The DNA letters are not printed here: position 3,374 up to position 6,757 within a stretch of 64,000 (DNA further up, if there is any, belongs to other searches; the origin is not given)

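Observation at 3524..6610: Giant surface protein with about 65 N-glycosylation sequons in alternating repeat modules, next to the glycosylation machinery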

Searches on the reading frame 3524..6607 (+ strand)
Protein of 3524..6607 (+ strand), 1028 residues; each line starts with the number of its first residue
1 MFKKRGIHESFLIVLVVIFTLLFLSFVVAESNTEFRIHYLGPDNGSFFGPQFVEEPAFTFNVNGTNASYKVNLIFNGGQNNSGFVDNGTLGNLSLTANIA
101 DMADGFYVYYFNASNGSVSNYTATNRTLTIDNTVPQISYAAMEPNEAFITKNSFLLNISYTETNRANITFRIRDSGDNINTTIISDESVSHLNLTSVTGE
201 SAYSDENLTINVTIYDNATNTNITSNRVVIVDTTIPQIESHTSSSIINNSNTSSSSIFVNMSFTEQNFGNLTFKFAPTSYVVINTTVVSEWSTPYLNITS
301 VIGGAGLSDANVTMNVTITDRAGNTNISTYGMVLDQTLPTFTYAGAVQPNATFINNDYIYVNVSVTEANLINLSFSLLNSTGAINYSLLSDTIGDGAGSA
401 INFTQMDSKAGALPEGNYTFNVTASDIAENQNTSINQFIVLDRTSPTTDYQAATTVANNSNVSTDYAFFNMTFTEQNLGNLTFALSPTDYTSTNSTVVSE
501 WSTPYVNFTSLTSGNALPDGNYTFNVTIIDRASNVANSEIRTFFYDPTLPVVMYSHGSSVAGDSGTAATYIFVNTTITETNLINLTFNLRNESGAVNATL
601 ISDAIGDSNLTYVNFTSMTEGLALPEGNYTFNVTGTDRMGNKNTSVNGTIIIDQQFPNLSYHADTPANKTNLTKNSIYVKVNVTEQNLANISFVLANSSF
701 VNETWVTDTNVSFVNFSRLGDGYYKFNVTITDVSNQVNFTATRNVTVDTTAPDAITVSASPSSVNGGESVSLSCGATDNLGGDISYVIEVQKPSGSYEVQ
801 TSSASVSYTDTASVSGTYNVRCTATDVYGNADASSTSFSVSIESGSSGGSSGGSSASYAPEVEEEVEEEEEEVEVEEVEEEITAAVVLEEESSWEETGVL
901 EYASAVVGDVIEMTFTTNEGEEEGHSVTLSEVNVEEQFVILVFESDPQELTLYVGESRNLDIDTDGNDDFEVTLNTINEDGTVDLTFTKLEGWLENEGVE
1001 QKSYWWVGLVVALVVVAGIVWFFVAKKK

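Call 4: search_protein_families(library=pfam, proteins=[window:3524-6607:+], max_evalue=1)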
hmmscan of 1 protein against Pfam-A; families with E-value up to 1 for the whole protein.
window:3524-6607:+ (1028 aa): 8 families
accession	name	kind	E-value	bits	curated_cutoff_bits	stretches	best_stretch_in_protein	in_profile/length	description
PF19077.6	Big_13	-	8.8e-23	81.2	27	7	580-654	24-102/102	Bacterial Ig-like domain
PF07495.19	Y_Y_Y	-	2.6e-13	50.1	26.6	2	702-745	18-60/65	Y_Y_Y domain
PF13860.13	FlgD_ig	-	2.6e-06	27.7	27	0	512-527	59-74/79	FlgD Ig-like domain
PF12245.14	Big_3_2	-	1.5e-05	25.6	23.3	0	490-546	69-121/122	Bacterial Ig-like domain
PF16967.11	TcfC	-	0.0018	18.3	29.4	0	516-543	40-66/68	E-set like domain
PF00801.26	PKD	-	0.0086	16.5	23.5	1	755-835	2-76/80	PKD domain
PF22352.2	K319L-like_PKD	-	0.04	14.3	27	0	613-644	52-77/84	K319L-like, PKD domain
PF15418.12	DUF4625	-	0.044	14.5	27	0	625-645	104-124/131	Domain of unknown function (DUF4625)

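Call 5: search_protein_families(library=ncbifam, proteins=[window:3524-6607:+], max_evalue=1)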
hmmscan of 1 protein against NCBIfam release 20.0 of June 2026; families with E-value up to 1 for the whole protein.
window:3524-6607:+ (1028 aa): 2 families
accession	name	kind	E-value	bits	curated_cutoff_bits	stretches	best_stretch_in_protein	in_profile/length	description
NF005176.1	PRK06655.1-1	equivalog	5.6e-06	26.4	230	2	575-642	89-155/197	flagellar hook assembly protein FlgD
NF033510.3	Ca_tandemer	repeat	0.35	11.3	50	0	622-642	75-95/96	Ca2+-stabilized repeat-containing adhesin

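Call 18: find_homologous_proteins(query=window:3524-6607:+, max_evalue=0.001)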
Query window:3524-6607:+ (1028 aa): 30 proteins with E <= 0.001 among 8000 candidates.
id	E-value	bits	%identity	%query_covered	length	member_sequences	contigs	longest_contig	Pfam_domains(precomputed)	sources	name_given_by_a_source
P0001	0.0e+0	2195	100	100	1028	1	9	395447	PF07495.20,PF13860.13,PF19077.7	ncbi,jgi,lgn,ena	-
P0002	0.0e+0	1466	67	100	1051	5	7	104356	PF07495.20,PF15418.13,PF22352.3,PF12245.15,PF19077.7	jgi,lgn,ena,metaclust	jgi:hypothetical protein|metaclust:\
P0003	0.0e+0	1173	66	69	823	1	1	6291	PF07495.20,PF19077.7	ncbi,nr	ncbi:MAG: hypothetical protein ISS01_02990 [Nanoarchaeota archaeon]|nr:hypothetical protein [Nanoarc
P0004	1.7e-121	426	34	72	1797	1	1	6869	PF07495.20,PF15418.13,PF22352.3,PF22433.4,PF12245.15,PF19077.7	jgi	-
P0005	2.4e-80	289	36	67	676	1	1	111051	PF19077.7,PF16967.12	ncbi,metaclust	ncbi:MAG: Concanavalin A-like protein lectin/glucanases superfamily, partial [archaeon GW2011_AR17]|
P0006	3.6e-69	253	32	77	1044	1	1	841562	PF18539.9,PF19077.7,PF16967.12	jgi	-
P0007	1.3e-62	231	34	60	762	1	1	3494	PF22352.3,PF17210.10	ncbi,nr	ncbi:MAG: hypothetical protein L6266_01425, partial [Nanoarchaeota archaeon]|nr:hypothetical protein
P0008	7.5e-59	218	29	63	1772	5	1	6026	PF07495.20,PF13229.13,PF15418.13,PF22352.3,PF19077.7,PF05048.20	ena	-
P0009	9.5e-37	145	30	61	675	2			PF17957.8,PF19077.7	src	-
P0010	1.9e-32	131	33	41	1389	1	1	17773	PF21722.5,PF19077.7,PF16967.12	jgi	jgi:hypothetical protein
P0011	2.6e-31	127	33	41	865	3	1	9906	PF18539.9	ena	-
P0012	5.8e-27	113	32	45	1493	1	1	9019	-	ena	-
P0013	2.7e-26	111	33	46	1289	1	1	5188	PF19077.7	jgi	jgi:hypothetical protein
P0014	1.3e-24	105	32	42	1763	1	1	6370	PF25788.3,PF19077.7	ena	-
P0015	1.8e-24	105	33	37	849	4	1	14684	PF18539.9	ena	-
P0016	2.0e-19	88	29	43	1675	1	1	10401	PF07495.20,PF19077.7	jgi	-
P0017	5.2e-19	87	28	43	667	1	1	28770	PF19077.7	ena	-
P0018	6.0e-19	86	25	71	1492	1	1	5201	PF27332.1,PF09136.17,PF19077.7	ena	-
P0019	2.7e-18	84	32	36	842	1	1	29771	PF19077.7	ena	-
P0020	1.6e-17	82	36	23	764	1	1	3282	PF19077.7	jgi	-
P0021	1.5e-15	75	28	50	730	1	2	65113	-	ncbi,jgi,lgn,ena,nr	ncbi:MAG: hypothetical protein KJ600_00395 [Nanoarchaeota archaeon]|nr:hypothetical protein [Nanoarc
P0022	6.7e-12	63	27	52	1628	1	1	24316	PF07495.20,PF19077.7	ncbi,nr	ncbi:hypothetical protein HYZ97_03505, partial [Candidatus Pacearchaeota archaeon]|nr:hypothetical p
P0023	1.5e-11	62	27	42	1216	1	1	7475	PF15418.13,PF19077.7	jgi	-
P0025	3.1e-10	57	28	68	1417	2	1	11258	PF15418.13,PF13750.13,PF10633.16,PF19077.7,PF04234.19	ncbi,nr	ncbi:hypothetical protein HOI26_03645, partial [Candidatus Woesearchaeota archaeon]|nr:hypothetical 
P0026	4.5e-9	54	26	67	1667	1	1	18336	PF19077.7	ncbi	ncbi:MAG: PGF-pre-PGF domain-containing protein [Candidatus Nanoarchaeia archaeon]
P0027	1.2e-8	52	24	64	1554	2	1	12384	PF15418.13,PF13750.13,PF12245.15,PF19077.7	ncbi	-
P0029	8.2e-8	49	32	23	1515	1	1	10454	PF13385.14,PF19077.7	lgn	-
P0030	1.7e-7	48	25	63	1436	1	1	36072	PF19077.7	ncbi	-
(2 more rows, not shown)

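Call 22: find_encoding_contigs(protein=P0001, flank=10000, max_places=4)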
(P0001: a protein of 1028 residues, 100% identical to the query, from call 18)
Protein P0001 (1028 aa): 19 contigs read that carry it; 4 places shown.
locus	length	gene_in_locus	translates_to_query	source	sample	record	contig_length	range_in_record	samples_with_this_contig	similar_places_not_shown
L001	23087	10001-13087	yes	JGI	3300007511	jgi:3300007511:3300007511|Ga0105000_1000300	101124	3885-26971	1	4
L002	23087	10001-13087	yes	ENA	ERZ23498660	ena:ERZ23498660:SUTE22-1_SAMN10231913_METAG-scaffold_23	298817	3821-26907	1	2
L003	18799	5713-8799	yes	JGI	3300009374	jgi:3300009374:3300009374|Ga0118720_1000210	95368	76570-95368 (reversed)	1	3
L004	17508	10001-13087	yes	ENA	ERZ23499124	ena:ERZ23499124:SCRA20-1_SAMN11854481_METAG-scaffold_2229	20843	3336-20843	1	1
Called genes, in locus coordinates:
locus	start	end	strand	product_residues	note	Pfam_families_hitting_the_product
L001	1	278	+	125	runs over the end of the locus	PF01201:Ribosomal_S8e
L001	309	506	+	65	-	-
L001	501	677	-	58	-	PF20095:DUF6485 (weak)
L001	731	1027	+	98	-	-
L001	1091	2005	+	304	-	PF08271:Zn_Ribbon_TF, PF00382:TFIIB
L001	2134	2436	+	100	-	-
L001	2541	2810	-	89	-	-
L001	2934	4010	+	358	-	PF02683:DsbD_TM (weak)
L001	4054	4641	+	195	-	PF01966:HD (weak)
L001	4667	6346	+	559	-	-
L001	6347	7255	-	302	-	PF00535:Glycos_transf_2, PF10111:Glyco_tranf_2_2, PF13641:Glyco_tranf_2_3 (weak)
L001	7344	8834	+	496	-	PF02366:PMT, PF13231:PMT_2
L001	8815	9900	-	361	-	PF13439:Glyco_transf_4 (weak), PF20706:GT4-conflict (faint), PF00534:Glycos_transf_1, PF13692:Glyco_trans_1_4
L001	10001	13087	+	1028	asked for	PF19077:Big_13 (faint), PF13860:FlgD_ig (faint), PF07495:Y_Y_Y (faint)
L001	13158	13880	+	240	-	-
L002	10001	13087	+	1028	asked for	PF19077:Big_13 (faint), PF13860:FlgD_ig (faint), PF07495:Y_Y_Y (faint)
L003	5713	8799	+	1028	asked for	PF19077:Big_13 (faint), PF13860:FlgD_ig (faint), PF07495:Y_Y_Y (faint)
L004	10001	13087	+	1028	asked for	PF19077:Big_13 (faint), PF13860:FlgD_ig (faint), PF07495:Y_Y_Y (faint)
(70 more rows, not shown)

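Call 40: search_solved_structures(query=window:3524-6607:+, max_evalue=0.1)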
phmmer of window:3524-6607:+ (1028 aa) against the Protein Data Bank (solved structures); distinct sequences matched with E-value up to 0.1: 2.
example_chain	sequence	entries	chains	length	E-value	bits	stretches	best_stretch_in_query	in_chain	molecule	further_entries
2yn3_A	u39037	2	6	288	3.5e-05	25.8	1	412-549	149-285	PUTATIVE INNER MEMBRANE PROTEIN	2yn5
7k7i_L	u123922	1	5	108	0.095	14.4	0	755-809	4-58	Fab Light Chain Variable Domain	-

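Call 41: find_encoding_contigs(protein=P0006, flank=10000, max_places=1)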
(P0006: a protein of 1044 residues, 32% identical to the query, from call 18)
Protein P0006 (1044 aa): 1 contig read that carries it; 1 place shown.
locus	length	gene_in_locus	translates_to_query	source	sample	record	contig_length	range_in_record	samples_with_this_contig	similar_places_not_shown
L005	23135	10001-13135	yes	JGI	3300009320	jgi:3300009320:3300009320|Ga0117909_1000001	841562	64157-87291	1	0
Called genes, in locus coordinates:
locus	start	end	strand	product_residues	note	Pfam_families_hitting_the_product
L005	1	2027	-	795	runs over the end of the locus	PF00133:tRNA-synt_1, PF01406:tRNA-synt_1e (faint), PF09334:tRNA-synt_1g, PF08264:Anticodon_1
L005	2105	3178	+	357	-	PF00579:tRNA-synt_1b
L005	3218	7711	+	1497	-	PF23416:DUF7107 (faint)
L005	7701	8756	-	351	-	PF04055:Radical_SAM, PF13353:Fer4_12 (weak)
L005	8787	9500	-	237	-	PF00149:Metallophos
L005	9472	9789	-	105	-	-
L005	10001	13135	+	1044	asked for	PF19077:Big_13 (faint), PF18539:DUF5625 (faint), PF16967:TcfC (faint)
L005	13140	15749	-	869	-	PF04851:ResIII, PF00270:DEAD, PF00271:Helicase_C, PF19306:WHD_Lhr, PF08494:DEAD_assoc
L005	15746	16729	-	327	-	PF14528:LAGLIDADG_3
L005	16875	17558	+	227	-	PF00293:NUDIX, PF19368:WHD_AraR, PF21906:WHD_NrtR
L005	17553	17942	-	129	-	-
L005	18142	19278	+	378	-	PF02749:QRPTase_N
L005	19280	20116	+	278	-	-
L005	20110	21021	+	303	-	PF02540:NAD_synthase, PF03054:tRNA_Me_trans (faint)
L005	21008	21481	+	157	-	PF00293:NUDIX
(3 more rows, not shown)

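Call 42: find_encoding_contigs(protein=P0021, flank=10000, max_places=1)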
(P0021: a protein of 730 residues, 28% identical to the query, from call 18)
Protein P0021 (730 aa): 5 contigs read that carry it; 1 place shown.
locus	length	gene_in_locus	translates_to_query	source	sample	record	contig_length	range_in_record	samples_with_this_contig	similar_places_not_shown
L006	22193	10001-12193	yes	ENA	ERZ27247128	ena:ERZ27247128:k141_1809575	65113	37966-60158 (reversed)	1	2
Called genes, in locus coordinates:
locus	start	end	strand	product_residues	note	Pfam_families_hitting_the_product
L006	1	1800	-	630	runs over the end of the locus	PF17214:KH_TffA, PF23023:Anti-Pycsar_Apyc1 (faint), PF00753:Lactamase_B (weak), PF16661:Lactamase_B_6, PF12706:Lactamase_B_2 (weak), PF10996:Beta-Casp, PF07521:RMMBL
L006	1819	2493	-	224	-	PF00227:Proteasome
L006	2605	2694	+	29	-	-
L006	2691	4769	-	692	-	PF02463:SMC_N (faint), PF13476:AAA_23, PF13558:SbcC_Walker_B (weak)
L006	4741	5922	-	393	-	PF00149:Metallophos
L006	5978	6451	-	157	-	-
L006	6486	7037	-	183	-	-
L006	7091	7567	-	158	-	PF00383:dCMP_cyt_deam_1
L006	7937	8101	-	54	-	-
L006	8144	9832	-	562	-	PF03485:Arg_tRNA_synt_N, PF00750:tRNA-synt_1d, PF05746:DALR_1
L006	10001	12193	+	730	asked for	-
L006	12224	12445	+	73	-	-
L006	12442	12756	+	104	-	PF01906:YbjQ_1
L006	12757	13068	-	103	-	-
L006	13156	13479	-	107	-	-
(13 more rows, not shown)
